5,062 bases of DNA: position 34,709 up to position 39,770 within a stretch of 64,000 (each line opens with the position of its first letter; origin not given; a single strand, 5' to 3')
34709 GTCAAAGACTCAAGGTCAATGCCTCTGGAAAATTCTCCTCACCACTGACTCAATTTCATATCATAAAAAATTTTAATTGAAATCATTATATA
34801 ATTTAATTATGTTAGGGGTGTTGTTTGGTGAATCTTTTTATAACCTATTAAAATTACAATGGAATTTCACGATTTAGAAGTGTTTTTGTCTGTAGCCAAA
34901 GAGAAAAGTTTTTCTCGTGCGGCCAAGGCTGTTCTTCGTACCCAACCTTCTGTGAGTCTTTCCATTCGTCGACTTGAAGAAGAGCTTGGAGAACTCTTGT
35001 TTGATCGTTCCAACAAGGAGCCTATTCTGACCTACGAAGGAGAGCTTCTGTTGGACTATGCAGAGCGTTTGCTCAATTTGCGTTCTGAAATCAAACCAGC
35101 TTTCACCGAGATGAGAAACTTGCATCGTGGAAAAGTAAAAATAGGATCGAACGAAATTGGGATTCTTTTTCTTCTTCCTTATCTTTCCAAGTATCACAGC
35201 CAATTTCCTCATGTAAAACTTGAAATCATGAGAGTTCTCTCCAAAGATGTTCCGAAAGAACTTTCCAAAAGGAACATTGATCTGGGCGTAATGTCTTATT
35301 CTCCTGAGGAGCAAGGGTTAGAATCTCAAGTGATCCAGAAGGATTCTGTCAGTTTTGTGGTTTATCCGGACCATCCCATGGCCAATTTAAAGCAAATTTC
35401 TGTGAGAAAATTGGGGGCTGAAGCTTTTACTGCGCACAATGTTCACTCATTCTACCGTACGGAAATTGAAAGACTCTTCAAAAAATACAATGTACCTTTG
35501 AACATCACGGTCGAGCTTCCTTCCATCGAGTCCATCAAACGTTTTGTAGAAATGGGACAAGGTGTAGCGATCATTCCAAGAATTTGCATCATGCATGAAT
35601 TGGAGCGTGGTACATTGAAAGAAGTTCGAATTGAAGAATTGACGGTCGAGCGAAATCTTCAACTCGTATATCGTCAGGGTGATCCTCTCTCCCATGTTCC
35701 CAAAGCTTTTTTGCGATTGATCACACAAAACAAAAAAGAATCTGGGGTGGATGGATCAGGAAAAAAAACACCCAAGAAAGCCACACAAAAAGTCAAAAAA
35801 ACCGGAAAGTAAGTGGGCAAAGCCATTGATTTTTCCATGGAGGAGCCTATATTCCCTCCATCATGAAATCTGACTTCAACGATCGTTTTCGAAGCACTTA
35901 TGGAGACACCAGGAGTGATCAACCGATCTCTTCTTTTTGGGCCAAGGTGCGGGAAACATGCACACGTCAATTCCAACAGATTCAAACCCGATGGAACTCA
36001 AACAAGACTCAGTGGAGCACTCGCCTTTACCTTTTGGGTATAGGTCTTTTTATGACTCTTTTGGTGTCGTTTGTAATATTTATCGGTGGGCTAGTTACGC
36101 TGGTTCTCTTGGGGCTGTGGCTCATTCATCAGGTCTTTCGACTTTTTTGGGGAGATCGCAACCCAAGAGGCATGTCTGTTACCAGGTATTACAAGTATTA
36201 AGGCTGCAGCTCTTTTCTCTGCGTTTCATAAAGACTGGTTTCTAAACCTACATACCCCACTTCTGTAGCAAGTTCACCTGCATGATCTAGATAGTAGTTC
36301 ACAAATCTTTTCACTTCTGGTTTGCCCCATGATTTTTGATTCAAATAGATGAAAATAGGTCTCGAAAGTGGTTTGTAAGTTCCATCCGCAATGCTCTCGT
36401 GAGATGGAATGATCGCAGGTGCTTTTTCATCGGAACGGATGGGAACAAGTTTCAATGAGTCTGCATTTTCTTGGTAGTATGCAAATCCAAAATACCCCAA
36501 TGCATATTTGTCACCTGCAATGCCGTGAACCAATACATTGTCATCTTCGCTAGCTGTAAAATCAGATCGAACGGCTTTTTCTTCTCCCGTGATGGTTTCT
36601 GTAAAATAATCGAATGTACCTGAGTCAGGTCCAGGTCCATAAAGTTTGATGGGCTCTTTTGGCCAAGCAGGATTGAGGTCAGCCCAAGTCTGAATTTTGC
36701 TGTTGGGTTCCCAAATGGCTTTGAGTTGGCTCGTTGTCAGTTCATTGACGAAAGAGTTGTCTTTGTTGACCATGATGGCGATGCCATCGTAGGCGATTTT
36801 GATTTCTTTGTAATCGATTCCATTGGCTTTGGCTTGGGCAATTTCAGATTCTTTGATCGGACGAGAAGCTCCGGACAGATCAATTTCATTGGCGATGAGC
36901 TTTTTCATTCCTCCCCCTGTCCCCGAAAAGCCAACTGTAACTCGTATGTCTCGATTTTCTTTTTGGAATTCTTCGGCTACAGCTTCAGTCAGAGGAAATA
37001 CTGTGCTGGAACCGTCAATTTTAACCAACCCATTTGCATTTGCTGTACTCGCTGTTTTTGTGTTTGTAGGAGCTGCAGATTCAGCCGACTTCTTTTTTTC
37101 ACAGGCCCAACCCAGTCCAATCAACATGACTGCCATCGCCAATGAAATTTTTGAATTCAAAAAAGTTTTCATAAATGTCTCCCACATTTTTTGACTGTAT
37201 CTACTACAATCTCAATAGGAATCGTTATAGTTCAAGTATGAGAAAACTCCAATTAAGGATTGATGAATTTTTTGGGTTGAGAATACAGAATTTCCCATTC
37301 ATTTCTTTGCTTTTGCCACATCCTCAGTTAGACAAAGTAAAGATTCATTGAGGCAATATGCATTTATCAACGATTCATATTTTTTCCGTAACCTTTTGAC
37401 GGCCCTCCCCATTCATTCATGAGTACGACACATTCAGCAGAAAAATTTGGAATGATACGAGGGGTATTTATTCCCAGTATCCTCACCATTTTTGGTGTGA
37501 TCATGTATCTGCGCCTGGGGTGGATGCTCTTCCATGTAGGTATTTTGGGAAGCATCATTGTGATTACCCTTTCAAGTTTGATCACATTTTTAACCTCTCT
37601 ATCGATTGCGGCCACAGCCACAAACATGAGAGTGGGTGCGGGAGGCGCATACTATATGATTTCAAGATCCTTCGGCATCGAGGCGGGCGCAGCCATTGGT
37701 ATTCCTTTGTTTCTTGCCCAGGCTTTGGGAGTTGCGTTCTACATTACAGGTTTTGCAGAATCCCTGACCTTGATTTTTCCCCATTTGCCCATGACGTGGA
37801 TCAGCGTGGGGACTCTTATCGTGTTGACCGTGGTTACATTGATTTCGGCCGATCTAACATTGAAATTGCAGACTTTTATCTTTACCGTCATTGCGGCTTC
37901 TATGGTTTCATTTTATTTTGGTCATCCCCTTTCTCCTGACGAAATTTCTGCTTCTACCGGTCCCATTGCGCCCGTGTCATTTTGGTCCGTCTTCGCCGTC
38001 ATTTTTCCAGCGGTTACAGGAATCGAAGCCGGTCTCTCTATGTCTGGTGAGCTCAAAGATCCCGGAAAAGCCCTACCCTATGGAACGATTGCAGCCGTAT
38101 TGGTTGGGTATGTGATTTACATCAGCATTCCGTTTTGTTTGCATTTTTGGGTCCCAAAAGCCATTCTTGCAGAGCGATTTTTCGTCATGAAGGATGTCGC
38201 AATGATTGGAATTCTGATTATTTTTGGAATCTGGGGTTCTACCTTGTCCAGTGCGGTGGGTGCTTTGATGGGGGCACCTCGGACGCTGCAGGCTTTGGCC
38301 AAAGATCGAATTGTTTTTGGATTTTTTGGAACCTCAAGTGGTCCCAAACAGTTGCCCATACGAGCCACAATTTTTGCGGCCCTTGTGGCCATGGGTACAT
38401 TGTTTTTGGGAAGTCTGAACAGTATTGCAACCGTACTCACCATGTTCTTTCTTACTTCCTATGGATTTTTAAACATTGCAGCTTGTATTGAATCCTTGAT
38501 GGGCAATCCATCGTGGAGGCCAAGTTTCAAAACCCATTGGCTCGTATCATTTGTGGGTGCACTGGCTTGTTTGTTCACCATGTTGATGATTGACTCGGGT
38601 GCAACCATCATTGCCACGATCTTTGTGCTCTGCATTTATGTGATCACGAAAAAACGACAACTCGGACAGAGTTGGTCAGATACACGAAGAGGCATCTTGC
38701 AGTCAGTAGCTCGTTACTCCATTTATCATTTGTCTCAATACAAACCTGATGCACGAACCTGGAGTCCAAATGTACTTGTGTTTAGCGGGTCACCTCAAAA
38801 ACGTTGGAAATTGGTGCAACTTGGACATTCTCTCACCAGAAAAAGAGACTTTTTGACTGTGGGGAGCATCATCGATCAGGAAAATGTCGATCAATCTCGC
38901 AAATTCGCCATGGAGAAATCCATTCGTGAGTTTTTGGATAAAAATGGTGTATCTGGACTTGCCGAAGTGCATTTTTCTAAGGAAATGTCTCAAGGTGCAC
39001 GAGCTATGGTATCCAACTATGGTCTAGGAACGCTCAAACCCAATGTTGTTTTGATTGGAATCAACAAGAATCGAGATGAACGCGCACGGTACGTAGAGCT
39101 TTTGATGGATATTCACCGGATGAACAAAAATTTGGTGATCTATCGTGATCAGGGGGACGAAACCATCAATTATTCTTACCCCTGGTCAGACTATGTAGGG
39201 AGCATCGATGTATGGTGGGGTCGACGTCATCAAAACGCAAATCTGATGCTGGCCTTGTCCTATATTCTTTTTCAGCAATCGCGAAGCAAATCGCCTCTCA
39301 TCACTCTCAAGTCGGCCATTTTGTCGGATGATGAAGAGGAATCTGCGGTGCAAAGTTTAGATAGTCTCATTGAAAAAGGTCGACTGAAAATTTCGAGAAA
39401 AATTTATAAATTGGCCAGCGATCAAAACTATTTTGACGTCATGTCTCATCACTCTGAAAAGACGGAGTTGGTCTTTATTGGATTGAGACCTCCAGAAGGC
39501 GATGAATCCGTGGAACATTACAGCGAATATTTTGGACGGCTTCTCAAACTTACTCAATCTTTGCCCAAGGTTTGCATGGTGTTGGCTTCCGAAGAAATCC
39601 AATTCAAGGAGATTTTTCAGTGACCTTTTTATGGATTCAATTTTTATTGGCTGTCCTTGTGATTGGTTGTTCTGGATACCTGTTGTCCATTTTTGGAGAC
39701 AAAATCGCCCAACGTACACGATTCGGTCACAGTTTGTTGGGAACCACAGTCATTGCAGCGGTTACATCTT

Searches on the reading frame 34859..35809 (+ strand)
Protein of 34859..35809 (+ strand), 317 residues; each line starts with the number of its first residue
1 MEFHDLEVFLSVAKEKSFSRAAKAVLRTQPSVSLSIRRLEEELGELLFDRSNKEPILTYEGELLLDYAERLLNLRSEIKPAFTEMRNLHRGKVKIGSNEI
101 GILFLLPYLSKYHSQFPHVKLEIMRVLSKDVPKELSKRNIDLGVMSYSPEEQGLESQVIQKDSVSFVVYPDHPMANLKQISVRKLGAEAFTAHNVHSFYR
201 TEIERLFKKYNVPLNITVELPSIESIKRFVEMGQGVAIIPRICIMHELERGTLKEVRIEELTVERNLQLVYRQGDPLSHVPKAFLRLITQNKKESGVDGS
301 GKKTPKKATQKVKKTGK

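Call 41: search_protein_families(library=pfam, proteins=[window:34859-35809:+], max_evalue=0.00001)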
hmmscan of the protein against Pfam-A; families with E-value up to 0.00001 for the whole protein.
window:34859-35809:+ (317 aa): 2 families
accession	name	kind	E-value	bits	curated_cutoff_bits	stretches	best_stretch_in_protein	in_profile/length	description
PF03466.25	LysR_substrate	-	1.4e-39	136.1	28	1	88-290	3-206/209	LysR substrate binding domain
PF00126.33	HTH_1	-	5.1e-18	65.2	26.6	1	4-62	2-60/60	Bacterial regulatory helix-turn-helix protein, lysR family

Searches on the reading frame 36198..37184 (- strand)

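Call 41: search_protein_families(library=pfam, proteins=[window:36198-37184:-], max_evalue=0.00001)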
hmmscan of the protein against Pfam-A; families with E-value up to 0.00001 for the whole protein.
window:36198-37184:- (328 aa): 3 families
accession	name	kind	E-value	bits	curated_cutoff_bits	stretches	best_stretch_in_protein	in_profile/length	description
PF12849.12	PBP_like_2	-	7e-43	147.7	27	1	46-299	2-264/267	PBP superfamily domain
PF12727.12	PBP_like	-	1.4e-14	54.1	27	1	70-297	1-191/193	PBP superfamily domain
PF01547.30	SBP_bac_1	-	1.7e-08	35.2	26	1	66-303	11-305/307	Bacterial extracellular solute-binding protein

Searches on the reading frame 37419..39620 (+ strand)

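Call 41: search_protein_families(library=pfam, proteins=[window:37419-39620:+], max_evalue=0.00001)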
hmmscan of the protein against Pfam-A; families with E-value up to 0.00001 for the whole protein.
window:37419-39620:+ (734 aa): 3 families
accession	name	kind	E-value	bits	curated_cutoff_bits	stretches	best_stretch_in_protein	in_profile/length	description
PF00324.27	AA_permease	-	8.8e-45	153.7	24.6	1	15-421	1-437/470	Amino acid permease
PF13520.12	AA_permease_2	-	1.4e-17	64.2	27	1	38-390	25-403/427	Amino acid permease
PF03522.20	SLC12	-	9.8e-15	54.9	27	1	463-576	2-119/418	Solute carrier family 12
